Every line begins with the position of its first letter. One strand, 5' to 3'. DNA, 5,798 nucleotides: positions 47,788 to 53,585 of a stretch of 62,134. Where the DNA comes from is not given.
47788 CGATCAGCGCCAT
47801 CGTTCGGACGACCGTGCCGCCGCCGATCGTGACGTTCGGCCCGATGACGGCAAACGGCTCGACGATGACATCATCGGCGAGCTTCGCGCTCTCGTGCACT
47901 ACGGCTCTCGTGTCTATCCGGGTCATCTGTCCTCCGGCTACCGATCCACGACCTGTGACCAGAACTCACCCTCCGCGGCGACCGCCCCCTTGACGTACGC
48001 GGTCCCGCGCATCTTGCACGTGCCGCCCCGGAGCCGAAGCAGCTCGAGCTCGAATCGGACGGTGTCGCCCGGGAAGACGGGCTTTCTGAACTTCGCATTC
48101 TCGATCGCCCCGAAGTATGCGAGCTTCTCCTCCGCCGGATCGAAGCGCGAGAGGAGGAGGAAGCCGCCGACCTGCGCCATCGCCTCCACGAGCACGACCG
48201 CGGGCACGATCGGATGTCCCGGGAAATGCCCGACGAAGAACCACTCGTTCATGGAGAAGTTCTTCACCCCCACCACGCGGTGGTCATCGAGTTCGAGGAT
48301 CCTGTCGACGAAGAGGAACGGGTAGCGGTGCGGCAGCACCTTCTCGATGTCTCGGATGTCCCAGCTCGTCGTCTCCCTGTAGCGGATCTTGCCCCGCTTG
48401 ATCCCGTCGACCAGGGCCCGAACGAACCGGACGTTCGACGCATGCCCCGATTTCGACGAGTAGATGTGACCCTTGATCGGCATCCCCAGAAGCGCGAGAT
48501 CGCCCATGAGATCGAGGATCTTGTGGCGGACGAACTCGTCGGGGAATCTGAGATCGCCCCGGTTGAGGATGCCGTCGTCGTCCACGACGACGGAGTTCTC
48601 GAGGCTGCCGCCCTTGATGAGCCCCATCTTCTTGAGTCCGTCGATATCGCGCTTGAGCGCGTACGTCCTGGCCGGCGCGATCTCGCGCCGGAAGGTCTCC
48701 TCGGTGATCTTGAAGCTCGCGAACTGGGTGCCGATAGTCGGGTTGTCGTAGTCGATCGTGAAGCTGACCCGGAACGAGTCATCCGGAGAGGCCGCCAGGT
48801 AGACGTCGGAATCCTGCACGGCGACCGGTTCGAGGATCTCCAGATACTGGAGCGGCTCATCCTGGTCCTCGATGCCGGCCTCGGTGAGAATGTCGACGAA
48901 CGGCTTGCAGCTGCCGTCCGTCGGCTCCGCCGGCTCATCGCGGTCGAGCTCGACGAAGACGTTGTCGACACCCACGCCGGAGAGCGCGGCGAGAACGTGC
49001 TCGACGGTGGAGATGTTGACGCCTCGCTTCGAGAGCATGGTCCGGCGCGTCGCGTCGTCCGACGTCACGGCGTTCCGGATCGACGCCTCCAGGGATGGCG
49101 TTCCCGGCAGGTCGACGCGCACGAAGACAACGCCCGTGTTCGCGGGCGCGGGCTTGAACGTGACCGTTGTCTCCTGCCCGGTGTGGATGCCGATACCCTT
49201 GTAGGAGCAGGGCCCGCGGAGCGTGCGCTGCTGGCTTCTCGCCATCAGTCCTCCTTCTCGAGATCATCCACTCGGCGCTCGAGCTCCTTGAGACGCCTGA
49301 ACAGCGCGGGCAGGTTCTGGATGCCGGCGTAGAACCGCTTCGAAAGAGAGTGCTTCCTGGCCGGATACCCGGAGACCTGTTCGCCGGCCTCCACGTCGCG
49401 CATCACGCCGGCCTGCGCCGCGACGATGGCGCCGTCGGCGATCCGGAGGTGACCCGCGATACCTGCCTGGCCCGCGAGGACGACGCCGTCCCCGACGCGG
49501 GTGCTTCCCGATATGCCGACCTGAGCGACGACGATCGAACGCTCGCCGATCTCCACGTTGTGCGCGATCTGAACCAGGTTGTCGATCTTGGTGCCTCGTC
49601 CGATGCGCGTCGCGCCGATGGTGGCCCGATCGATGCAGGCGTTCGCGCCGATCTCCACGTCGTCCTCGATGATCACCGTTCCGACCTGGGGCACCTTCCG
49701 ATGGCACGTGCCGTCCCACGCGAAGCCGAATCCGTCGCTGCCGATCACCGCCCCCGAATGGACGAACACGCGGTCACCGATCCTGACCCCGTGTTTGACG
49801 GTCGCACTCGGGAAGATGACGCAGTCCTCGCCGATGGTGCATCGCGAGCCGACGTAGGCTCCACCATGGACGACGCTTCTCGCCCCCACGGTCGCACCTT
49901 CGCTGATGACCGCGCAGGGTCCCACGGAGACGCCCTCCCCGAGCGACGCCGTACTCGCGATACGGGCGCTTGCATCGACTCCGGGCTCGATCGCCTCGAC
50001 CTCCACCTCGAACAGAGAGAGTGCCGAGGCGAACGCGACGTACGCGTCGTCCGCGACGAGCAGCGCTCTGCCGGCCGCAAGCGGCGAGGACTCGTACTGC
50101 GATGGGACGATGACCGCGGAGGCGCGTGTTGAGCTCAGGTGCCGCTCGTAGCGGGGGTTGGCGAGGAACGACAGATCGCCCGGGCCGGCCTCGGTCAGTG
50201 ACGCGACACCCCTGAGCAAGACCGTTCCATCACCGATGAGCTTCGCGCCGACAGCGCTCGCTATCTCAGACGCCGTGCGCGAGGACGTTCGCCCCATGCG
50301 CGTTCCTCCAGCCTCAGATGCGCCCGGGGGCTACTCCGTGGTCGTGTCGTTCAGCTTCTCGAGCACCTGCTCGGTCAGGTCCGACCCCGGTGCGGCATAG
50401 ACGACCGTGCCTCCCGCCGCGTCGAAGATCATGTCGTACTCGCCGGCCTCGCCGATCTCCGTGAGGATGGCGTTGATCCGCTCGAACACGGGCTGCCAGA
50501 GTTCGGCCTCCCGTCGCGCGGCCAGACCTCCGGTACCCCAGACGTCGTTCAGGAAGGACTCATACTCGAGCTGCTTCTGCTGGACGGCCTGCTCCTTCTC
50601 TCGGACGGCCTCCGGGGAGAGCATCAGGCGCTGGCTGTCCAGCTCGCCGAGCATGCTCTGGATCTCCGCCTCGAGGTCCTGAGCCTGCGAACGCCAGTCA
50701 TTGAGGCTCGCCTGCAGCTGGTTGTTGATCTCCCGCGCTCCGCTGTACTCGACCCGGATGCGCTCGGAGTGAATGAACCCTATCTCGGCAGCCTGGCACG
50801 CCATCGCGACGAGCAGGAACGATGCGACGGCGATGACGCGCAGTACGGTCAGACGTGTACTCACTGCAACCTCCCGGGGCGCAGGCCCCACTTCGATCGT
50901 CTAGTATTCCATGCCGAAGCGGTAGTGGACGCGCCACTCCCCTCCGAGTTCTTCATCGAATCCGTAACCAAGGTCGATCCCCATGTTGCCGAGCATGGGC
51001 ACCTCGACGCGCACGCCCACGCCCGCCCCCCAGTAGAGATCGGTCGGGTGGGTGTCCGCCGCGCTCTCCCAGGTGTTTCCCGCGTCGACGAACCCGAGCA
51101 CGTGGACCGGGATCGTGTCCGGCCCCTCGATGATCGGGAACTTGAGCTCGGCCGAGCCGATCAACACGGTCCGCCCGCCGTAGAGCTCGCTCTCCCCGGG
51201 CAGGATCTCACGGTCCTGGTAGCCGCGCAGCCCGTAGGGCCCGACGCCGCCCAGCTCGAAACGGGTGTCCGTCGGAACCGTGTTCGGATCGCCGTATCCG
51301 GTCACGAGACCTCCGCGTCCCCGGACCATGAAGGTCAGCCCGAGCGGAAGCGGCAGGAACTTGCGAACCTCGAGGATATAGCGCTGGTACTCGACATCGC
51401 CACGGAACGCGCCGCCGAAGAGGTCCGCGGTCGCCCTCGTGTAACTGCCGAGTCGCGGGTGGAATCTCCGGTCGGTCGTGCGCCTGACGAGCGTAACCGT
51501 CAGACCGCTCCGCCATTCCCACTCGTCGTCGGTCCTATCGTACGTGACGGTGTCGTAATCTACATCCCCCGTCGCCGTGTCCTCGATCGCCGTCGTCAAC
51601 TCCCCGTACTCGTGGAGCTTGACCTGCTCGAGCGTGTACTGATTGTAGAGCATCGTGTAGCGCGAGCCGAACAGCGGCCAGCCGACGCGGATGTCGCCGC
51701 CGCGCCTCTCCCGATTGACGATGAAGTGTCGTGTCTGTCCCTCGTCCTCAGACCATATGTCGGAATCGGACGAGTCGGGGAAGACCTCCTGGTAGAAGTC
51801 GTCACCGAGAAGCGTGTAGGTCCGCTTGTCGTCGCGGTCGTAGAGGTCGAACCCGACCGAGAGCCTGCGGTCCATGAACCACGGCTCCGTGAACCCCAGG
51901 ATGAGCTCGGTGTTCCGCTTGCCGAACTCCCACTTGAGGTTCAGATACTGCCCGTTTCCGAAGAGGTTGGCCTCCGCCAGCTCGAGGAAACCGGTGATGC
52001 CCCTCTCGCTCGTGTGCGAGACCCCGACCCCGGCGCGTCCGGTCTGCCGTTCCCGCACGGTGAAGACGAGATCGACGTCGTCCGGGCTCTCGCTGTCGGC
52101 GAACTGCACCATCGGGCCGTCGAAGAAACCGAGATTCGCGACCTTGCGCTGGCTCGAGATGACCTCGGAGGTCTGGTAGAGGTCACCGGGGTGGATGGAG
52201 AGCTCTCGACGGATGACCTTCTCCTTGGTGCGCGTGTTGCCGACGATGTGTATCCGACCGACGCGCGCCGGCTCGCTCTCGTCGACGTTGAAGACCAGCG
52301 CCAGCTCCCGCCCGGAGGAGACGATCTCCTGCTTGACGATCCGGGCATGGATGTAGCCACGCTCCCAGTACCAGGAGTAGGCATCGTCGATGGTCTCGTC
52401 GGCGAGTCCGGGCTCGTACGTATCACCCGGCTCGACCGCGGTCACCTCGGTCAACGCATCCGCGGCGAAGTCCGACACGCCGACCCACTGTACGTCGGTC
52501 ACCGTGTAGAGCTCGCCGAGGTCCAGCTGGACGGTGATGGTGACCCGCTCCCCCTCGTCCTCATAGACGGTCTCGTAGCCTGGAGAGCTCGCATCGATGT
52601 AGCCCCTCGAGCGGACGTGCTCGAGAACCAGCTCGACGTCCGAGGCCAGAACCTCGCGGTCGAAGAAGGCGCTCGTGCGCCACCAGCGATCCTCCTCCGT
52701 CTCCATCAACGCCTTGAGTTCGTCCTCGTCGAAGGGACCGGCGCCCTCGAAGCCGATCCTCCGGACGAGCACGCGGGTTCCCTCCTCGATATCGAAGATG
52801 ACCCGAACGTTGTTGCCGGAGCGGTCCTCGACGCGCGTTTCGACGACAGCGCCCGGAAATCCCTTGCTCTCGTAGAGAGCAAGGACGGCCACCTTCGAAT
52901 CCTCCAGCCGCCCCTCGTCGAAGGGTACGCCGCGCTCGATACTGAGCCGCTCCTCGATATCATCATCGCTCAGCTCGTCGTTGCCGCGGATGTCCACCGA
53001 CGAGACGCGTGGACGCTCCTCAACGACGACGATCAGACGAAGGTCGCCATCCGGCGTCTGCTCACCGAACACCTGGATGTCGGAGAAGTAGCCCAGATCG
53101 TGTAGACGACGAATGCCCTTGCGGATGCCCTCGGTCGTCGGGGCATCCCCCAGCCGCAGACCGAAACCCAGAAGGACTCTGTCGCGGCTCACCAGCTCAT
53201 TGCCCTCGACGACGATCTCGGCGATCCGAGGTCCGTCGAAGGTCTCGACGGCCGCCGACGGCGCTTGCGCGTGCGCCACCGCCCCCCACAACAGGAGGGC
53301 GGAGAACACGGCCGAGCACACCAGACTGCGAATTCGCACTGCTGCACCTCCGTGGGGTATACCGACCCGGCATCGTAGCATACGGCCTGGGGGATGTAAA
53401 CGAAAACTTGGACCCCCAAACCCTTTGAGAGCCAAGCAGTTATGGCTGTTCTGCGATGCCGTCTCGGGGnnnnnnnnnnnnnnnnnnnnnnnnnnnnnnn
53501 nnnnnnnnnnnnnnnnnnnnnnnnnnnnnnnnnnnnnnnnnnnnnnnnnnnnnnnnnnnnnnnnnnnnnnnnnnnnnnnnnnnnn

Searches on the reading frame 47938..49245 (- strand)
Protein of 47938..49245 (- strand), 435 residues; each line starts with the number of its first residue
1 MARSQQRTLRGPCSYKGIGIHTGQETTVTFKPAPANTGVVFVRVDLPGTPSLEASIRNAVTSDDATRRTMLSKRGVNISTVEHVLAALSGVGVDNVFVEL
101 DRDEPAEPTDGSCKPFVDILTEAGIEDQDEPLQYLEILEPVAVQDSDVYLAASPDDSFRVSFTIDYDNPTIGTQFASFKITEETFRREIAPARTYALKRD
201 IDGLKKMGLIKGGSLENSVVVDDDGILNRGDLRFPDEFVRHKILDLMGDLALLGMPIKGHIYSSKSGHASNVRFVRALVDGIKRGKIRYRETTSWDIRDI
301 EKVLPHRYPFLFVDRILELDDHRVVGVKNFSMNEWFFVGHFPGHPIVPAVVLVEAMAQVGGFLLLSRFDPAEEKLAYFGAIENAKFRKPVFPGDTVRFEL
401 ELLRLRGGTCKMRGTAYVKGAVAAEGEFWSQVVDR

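Call 56: search_protein_families(library=pfam, max_evalue=0.0001, proteins=[window:47938-49245:-])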
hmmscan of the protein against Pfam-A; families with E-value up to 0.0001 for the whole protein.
window:47938-49245:- (435 aa): 2 families
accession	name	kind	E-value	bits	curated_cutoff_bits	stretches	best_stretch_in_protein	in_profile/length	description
PF03331.19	LpxC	-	1e-96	324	27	1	6-279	1-267/268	UDP-3-O-acyl N-acetylglycosamine deacetylase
PF07977.19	FabA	-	1.1e-29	103.3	23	1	304-426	1-137/138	FabA-like domain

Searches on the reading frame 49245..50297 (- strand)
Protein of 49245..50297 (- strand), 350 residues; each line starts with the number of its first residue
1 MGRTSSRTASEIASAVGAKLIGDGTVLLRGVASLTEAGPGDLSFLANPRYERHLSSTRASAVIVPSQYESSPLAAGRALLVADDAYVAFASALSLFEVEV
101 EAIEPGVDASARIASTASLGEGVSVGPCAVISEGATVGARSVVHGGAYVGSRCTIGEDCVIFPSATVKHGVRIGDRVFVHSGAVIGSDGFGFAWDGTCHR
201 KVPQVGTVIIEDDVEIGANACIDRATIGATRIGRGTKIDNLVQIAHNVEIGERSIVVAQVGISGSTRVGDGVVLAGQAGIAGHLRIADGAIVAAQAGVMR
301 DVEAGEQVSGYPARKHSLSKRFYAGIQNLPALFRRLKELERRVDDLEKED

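Call 56: search_protein_families(library=pfam, max_evalue=0.0001, proteins=[window:49245-50297:-])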
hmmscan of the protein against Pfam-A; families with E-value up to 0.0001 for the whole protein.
window:49245-50297:- (350 aa): 4 families
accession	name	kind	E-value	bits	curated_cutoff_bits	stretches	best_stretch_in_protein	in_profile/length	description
PF00132.30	Hexapep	-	1.6e-29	100.8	27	4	153-186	2-35/36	Bacterial transferase hexapeptide (six repeats)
PF04613.19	LpxD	-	6.6e-22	77.6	30.8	1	27-94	3-69/70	UDP-3-O-[3-hydroxymyristoyl] glucosamine N-acyltransferase, LpxD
PF25084.1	LbH_EIF2B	-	2e-10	41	54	1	112-187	23-95/105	EIF2B subunit epsilon LbH domain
PF14602.12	Hexapep_2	-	2.1e-07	31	27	0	150-186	5-33/34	Hexapeptide repeat of succinyl-transferase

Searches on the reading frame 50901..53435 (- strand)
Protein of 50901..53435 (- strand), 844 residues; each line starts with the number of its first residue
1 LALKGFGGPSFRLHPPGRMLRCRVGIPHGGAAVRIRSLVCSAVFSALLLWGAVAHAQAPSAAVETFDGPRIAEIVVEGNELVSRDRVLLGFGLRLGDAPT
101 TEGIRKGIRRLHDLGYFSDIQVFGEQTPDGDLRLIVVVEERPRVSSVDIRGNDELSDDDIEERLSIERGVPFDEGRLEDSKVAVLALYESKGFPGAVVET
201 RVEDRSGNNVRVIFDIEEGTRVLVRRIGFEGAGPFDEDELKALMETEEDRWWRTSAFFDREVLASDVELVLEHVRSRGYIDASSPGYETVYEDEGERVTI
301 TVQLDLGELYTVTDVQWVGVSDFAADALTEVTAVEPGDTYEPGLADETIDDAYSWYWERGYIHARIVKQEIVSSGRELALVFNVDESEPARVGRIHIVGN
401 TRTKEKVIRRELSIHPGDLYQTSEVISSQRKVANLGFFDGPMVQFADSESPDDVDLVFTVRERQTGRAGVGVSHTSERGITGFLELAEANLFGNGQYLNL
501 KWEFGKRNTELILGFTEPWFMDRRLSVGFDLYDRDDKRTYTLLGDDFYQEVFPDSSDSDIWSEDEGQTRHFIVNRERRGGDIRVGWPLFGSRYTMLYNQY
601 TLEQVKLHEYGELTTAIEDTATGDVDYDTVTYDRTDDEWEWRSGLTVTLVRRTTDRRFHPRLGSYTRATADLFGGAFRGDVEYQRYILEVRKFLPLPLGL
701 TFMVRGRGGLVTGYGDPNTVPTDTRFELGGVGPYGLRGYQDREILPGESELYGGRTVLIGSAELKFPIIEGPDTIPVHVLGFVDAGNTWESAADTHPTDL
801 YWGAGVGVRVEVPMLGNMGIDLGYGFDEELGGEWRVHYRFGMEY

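Call 56: search_protein_families(library=pfam, max_evalue=0.0001, proteins=[window:50901-53435:-])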
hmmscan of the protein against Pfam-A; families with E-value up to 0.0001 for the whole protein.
window:50901-53435:- (844 aa): 4 families
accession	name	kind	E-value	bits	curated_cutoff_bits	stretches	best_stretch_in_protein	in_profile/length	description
PF07244.20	POTRA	-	3.5e-54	181.9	21.3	5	391-463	2-79/79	Surface antigen variable number repeat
PF01103.29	Omp85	-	1.6e-42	146.7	24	1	490-841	1-320/325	Omp85 superfamily domain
PF08478.15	POTRA_1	-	9.6e-07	29.5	23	0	391-418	2-29/69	POTRA domain, FtsQ-type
PF08479.16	POTRA_2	-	4e-05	23.8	24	0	144-207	3-66/76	POTRA domain, ShlB-type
